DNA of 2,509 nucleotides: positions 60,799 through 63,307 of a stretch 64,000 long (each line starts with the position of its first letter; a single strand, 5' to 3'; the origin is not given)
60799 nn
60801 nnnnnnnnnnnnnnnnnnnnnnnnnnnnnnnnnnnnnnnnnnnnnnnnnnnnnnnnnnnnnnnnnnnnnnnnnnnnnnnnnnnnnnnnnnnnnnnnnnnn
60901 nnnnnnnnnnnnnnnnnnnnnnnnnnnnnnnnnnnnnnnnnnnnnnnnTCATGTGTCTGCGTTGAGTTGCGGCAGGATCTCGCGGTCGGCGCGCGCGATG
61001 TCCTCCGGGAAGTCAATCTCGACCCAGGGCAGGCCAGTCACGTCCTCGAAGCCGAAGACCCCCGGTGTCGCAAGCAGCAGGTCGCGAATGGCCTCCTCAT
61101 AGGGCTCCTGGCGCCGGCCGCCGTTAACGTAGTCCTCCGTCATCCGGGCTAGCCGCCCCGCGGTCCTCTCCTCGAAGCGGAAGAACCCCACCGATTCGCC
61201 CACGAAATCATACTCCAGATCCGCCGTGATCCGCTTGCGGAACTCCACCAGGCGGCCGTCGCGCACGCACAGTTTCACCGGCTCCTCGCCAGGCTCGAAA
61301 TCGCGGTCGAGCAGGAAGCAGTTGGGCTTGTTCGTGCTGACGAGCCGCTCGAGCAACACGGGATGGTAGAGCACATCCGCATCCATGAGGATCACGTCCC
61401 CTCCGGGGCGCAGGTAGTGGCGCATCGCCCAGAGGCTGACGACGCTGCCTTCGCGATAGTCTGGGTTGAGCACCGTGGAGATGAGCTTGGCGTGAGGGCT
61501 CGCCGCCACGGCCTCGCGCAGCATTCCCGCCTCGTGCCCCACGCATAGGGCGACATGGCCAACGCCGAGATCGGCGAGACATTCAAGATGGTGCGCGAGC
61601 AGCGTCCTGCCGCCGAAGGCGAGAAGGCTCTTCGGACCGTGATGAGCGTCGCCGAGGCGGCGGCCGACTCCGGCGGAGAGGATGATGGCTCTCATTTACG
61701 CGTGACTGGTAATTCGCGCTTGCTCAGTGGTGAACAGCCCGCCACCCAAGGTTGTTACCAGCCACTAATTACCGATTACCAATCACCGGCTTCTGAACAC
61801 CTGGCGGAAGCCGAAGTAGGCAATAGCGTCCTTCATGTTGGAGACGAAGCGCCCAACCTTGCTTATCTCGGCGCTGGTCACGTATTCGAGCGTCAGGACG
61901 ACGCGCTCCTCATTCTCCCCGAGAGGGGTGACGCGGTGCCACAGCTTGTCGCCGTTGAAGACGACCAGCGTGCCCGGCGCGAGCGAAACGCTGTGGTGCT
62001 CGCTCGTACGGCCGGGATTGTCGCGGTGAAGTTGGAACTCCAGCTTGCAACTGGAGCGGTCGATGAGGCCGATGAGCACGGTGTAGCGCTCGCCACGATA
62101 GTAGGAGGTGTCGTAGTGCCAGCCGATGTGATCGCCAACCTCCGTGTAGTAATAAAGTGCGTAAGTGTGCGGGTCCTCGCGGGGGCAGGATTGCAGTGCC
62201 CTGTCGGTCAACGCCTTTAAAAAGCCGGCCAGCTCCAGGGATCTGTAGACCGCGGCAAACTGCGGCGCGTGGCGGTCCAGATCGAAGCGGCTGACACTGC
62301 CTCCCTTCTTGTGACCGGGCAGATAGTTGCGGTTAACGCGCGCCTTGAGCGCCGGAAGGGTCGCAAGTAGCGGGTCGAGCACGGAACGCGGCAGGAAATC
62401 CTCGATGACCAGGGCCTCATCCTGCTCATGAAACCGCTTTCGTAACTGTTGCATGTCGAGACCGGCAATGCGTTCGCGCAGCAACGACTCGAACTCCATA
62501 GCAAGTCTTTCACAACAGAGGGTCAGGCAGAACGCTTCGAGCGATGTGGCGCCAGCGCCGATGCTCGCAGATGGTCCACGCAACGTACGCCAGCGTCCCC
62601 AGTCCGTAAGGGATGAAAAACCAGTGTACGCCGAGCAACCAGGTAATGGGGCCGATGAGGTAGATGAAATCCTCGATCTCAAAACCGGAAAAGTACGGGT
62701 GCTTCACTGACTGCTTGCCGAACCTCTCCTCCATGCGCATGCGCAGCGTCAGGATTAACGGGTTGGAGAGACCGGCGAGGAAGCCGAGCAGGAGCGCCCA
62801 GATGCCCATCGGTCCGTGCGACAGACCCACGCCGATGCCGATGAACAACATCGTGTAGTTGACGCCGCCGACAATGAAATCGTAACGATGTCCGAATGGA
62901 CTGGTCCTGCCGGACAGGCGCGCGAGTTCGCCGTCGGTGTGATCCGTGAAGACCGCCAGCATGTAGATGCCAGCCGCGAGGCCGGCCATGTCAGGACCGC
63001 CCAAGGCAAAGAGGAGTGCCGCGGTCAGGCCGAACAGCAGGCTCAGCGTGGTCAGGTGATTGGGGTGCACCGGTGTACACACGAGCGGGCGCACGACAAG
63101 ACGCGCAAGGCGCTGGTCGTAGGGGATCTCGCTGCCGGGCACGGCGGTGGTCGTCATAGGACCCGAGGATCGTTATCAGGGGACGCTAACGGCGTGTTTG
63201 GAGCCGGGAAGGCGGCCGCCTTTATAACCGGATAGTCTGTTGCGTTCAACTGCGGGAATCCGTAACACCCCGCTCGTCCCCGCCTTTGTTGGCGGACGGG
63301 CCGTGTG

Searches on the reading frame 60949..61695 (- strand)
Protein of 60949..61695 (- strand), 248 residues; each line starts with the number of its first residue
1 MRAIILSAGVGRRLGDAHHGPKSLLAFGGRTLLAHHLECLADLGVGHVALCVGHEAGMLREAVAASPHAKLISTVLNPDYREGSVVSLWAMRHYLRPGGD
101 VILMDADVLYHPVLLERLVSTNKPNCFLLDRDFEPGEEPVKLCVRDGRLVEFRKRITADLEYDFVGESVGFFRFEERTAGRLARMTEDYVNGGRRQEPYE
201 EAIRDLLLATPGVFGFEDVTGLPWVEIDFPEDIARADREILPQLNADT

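Call 10: search_protein_families(library=pfam, proteins=[window:60949-61695:-], max_evalue=0.0001)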
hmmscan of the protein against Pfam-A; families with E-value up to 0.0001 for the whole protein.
window:60949-61695:- (248 aa): 1 family
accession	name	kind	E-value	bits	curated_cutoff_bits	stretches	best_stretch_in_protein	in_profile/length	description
PF12804.13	NTP_transf_3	-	2.1e-13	51.2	27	1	3-121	1-110/160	MobA-like NTP transferase domain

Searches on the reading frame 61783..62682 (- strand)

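Call 10: search_protein_families(library=pfam, proteins=[window:61783-62682:-], max_evalue=0.0001)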
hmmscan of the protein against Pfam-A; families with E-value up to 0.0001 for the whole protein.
window:61783-62682:- (299 aa): 2 families
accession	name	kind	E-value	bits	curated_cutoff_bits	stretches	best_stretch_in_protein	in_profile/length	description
PF23169.1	HalD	-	1.6e-13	51.1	26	1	77-192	6-126/228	Halogenase D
PF13640.12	2OG-FeII_Oxy_3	-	3.5e-06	28.3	27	1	178-264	5-94/98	2OG-Fe(II) oxygenase superfamily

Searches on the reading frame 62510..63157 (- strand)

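Call 10: search_protein_families(library=pfam, proteins=[window:62510-63157:-], max_evalue=0.0001)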
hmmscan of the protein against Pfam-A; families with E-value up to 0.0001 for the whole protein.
window:62510-63157:- (215 aa): 2 families
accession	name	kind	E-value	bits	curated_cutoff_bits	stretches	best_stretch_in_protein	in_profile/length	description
PF01066.26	CDP-OH_P_transf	-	3.7e-12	47.3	22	1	31-168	3-128/152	CDP-alcohol phosphatidyltransferase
PF01040.23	UbiA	-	6e-05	22.9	34.2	1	12-204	46-234/250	UbiA prenyltransferase family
